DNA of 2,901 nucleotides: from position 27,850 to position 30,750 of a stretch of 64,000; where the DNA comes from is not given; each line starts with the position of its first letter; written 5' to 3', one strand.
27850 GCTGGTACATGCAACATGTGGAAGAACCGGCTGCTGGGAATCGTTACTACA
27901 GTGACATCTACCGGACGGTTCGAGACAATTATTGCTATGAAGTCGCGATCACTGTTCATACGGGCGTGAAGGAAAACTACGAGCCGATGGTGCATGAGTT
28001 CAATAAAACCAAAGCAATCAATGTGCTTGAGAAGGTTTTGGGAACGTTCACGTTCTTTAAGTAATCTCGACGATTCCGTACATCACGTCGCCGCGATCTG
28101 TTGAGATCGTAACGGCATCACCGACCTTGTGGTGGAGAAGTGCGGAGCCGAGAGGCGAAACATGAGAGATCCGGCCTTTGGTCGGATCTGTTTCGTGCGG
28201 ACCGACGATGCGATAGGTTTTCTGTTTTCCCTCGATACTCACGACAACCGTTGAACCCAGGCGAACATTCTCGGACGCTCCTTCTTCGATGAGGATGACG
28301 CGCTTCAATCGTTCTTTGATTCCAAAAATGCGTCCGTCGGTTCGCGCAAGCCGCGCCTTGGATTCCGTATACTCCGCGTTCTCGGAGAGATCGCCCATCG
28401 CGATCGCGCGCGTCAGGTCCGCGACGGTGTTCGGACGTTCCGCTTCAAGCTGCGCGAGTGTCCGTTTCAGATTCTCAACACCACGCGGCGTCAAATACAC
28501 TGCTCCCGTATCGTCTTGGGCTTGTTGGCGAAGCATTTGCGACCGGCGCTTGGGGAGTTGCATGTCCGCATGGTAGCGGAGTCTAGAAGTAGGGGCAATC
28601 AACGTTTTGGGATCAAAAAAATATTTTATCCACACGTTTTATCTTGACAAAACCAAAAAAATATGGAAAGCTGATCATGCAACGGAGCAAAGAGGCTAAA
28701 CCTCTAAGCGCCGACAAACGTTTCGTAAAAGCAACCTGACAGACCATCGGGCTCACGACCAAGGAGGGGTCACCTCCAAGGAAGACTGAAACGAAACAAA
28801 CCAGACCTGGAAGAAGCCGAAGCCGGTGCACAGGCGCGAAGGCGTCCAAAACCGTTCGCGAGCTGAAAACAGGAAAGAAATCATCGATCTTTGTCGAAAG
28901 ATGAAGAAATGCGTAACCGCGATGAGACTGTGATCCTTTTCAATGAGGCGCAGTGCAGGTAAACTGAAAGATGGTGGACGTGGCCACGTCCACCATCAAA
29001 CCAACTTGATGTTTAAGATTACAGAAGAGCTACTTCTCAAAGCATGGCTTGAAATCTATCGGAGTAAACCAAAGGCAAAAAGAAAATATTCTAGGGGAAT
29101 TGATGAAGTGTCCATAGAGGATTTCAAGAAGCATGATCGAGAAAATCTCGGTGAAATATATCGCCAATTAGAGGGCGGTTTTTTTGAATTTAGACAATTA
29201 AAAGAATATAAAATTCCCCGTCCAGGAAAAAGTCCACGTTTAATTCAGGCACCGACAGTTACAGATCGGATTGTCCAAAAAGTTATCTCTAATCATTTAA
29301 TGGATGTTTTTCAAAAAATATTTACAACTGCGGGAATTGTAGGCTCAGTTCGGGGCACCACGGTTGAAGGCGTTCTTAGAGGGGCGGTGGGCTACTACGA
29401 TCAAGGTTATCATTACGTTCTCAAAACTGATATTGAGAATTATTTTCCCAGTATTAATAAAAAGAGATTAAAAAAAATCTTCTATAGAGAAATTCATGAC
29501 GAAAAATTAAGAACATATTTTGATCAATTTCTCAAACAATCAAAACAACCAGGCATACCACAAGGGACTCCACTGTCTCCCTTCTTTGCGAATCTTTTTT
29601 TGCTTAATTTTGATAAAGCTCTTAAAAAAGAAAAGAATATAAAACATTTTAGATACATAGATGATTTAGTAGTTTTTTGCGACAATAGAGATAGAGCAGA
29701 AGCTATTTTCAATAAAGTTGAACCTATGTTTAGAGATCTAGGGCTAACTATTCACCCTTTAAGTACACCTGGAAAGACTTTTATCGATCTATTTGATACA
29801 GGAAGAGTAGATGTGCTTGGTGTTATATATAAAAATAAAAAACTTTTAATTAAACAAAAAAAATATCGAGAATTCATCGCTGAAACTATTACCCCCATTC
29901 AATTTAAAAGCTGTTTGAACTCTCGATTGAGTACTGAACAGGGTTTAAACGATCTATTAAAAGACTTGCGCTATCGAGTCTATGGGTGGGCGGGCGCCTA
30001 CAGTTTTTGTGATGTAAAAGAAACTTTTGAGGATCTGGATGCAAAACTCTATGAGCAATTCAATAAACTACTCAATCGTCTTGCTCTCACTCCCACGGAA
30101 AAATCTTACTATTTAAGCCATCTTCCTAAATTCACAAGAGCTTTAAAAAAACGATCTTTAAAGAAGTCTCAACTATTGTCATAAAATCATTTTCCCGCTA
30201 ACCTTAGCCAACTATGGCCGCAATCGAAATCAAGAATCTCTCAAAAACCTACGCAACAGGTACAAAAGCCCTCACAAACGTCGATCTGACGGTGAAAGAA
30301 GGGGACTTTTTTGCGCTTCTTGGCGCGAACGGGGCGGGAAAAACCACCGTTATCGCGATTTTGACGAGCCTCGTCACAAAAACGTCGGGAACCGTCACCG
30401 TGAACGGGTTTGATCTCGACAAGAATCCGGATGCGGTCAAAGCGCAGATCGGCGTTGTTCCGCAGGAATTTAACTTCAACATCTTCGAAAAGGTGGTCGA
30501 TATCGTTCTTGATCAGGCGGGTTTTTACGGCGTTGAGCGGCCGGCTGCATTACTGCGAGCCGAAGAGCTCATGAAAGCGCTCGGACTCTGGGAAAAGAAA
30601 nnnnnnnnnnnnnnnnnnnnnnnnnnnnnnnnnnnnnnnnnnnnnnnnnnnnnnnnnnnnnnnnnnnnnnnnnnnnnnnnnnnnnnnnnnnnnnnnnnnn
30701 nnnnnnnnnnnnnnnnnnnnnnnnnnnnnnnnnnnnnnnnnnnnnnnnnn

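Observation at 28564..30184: Free-standing AT-rich group II-intron-like reverse transcriptase behind a 445-bp gene-free structured leader: candidate ncRNA+RT module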

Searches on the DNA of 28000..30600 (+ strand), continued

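Call 92: search_with_rna_model(model_id=R2, sources=[window, L001, L002, L003, L031, L078, L079, L081, L083, L084, L085, L086, L087, L088, L089, L090, L171, L004, L005, L006, L007, L008, L009, L010, L011, L012, L013, L014, L015, L016, L017, L018, L019, L020], max_evalue=1, make_alignment=true, show_alignments=8)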
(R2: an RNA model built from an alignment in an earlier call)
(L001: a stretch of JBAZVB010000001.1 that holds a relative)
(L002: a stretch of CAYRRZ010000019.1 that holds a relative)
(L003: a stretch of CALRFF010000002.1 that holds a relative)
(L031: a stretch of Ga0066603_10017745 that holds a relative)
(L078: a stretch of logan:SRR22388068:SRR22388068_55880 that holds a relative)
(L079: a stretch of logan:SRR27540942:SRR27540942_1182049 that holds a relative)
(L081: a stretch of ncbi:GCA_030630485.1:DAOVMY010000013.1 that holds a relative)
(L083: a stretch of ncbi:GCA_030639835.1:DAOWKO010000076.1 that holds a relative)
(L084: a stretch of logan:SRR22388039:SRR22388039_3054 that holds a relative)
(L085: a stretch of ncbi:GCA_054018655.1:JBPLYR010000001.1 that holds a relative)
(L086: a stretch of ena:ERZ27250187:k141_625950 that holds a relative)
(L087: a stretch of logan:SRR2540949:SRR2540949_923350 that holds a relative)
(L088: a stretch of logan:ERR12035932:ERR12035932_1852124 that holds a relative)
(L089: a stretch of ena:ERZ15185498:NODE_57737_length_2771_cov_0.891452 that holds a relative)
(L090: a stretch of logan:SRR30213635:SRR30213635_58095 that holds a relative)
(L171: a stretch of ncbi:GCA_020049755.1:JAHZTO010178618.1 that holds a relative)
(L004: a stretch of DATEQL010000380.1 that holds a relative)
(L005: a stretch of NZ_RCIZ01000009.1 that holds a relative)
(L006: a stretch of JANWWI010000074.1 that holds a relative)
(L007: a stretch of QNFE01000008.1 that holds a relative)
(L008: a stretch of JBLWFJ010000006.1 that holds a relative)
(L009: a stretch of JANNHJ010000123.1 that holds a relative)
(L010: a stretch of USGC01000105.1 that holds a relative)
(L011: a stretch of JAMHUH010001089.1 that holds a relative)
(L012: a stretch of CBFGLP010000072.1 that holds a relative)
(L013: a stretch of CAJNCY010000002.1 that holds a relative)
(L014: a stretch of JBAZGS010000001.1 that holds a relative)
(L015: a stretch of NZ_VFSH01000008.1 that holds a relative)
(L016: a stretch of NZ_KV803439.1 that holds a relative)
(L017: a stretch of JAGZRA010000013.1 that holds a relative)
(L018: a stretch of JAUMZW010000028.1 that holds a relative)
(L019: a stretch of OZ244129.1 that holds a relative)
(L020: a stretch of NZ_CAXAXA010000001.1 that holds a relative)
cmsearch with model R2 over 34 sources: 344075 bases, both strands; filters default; matches with E-value up to 1: 8.
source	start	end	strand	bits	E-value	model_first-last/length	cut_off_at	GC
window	28879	29008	+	147.3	5.5e-29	1-134/134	no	0.47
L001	5873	6000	+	144.4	2.2e-28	1-134/134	no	0.48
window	28970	28997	-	25.9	0.0046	92-119/134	no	0.64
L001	5959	5984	-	24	0.011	93-118/134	no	0.69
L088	289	416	+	22.6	0.024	1-134/134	no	0.5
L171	724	843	+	21.2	0.045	1-134/134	no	0.52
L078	2866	3003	+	20.4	0.069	1-134/134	no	0.51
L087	426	552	+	19.3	0.12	1-134/134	no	0.48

Alignment A8: 8 matches aligned to the model, 201 columns, each read 5' to 3' on its own strand. Consensus structure (alignment columns), stored with it:
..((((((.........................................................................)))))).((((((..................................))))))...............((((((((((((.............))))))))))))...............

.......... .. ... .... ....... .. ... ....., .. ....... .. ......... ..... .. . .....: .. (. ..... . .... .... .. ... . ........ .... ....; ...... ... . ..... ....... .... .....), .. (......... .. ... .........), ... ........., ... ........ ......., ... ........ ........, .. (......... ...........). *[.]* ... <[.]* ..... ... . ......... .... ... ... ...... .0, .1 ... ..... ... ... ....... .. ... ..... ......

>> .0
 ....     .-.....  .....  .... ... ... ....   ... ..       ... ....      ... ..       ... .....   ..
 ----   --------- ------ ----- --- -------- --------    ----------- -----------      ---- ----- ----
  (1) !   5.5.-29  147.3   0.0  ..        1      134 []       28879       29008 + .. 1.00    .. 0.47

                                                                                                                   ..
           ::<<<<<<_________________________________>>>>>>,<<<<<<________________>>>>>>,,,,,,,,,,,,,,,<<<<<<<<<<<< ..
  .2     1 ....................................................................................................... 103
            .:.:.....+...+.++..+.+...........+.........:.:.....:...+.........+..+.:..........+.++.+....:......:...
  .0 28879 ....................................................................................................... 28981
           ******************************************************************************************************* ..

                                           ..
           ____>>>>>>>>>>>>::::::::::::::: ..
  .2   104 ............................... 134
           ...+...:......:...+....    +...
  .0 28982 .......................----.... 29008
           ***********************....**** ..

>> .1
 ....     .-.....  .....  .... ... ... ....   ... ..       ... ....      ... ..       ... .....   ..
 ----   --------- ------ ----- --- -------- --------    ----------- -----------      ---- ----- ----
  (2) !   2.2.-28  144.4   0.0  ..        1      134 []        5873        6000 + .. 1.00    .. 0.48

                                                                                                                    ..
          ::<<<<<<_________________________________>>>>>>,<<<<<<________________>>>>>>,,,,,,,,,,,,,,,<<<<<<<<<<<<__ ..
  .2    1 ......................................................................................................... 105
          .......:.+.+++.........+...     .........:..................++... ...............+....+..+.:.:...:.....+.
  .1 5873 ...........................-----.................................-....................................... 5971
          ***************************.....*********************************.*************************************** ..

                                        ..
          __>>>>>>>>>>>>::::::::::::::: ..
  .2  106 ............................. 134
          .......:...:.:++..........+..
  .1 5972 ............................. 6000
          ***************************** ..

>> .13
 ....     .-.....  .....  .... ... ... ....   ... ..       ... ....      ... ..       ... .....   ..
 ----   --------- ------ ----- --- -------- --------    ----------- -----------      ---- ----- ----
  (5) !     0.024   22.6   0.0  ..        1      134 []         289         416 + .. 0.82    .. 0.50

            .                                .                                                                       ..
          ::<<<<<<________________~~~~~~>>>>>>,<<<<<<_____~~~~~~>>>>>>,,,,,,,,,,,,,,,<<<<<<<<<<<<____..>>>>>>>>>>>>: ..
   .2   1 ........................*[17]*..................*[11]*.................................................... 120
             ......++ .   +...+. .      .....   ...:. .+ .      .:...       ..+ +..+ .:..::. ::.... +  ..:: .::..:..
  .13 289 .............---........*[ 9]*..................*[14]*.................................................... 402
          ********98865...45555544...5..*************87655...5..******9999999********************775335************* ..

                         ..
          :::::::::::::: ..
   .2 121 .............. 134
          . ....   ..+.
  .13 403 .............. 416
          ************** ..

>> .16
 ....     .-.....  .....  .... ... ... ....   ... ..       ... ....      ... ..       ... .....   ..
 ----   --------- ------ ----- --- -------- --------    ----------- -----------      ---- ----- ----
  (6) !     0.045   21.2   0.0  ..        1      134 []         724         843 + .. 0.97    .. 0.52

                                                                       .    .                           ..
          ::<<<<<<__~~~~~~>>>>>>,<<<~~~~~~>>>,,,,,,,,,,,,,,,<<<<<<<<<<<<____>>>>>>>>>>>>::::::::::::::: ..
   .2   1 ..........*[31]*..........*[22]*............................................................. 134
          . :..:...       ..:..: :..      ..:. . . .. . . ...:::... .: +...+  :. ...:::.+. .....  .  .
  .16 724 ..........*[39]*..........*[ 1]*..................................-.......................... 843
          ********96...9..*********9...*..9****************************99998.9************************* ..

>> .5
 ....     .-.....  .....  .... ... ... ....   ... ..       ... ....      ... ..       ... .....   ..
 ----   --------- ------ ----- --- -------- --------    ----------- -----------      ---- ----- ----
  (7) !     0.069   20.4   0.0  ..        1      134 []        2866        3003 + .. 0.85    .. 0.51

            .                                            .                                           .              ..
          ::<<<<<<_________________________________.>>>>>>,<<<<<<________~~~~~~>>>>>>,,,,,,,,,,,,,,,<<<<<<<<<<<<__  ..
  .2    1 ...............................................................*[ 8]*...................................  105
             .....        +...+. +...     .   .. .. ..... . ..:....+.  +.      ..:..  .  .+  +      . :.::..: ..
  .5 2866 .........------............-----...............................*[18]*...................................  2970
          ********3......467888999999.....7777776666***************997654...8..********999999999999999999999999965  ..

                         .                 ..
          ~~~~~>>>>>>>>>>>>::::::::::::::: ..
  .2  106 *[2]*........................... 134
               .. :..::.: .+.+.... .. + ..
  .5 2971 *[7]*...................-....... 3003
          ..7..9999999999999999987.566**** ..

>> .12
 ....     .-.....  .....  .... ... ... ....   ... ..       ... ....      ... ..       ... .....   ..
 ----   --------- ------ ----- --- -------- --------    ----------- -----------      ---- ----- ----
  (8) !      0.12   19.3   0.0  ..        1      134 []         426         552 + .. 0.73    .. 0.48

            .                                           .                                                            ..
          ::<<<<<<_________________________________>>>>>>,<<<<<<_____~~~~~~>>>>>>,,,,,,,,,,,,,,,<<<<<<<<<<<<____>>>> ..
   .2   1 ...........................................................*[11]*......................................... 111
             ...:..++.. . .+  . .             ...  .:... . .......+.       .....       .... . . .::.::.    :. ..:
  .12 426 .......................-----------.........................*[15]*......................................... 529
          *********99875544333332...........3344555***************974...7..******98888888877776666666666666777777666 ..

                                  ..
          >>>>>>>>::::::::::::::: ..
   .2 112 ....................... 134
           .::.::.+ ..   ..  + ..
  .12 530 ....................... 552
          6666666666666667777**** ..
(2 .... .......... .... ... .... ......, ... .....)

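Call 94: search_rna_families(sources=[L001, L002, L003, L081, L083, L085, L086, L079, L171, L004, L005, L006, L007, L008, L009, L010], threshold=gathering)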
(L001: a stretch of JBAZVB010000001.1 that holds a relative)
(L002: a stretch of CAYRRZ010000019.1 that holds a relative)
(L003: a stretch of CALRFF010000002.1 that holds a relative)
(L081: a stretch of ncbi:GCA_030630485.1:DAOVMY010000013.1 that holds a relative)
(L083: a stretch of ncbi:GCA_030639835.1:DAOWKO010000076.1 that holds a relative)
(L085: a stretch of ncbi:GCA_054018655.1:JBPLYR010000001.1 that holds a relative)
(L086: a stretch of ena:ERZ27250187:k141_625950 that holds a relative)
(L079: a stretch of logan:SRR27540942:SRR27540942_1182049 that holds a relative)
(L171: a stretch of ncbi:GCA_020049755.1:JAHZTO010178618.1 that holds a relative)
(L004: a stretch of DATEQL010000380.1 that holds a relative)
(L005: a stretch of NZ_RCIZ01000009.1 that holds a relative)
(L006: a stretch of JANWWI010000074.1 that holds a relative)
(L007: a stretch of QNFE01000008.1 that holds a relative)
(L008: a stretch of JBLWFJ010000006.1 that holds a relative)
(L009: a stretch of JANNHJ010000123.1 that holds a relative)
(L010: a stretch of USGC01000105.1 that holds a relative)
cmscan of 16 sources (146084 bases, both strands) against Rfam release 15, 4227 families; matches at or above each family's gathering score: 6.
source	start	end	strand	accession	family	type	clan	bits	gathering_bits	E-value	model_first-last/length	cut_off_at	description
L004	5111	5247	+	RF02003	group-II-D1D4-4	Intron;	CL00102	101.4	49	4.2e-21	1-138/138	no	Group II catalytic intron D1-D4-4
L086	2464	2867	+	RF00023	tmRNA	Gene;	CL00001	82.1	47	6.2e-30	1-374/374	no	transfer-messenger RNA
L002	5251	5322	+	RF00005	tRNA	Gene; tRNA;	CL00001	74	29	5.5e-14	1-71/71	no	tRNA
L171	197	270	+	RF00005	tRNA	Gene; tRNA;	CL00001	64.6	29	2.2e-11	1-71/71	no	tRNA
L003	11530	11601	+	RF00005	tRNA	Gene; tRNA;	CL00001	64.2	29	2.8e-11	1-71/71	no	tRNA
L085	8679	8750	-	RF00005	tRNA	Gene; tRNA;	CL00001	59.9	29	4.4e-10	1-71/71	no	tRNA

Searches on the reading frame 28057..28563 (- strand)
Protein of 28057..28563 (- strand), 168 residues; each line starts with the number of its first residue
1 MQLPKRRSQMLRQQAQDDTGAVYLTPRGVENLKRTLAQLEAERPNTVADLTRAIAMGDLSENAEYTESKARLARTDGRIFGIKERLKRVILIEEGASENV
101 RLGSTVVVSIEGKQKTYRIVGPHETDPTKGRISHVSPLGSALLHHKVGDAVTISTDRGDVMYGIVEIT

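Call 5: search_protein_families(library=pfam, proteins=[window:28057-28563:-], max_evalue=0.01)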
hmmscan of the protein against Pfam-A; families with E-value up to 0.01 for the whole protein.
window:28057-28563:- (168 aa): 3 families
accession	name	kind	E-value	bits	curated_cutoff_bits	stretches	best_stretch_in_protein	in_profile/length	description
PF01272.25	GreA_GreB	-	2.8e-22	78.9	26.9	1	98-168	4-76/77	Transcription elongation factor, GreA/GreB, C-term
PF03449.20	GreA_GreB_N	-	7.9e-17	61.7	24.5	1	22-89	1-69/71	Transcription elongation factor, N-terminal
PF02359.24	CDC48_N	-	0.003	18.2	35.1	0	87-154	14-81/85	Cell division protein 48 (CDC48), N-terminal domain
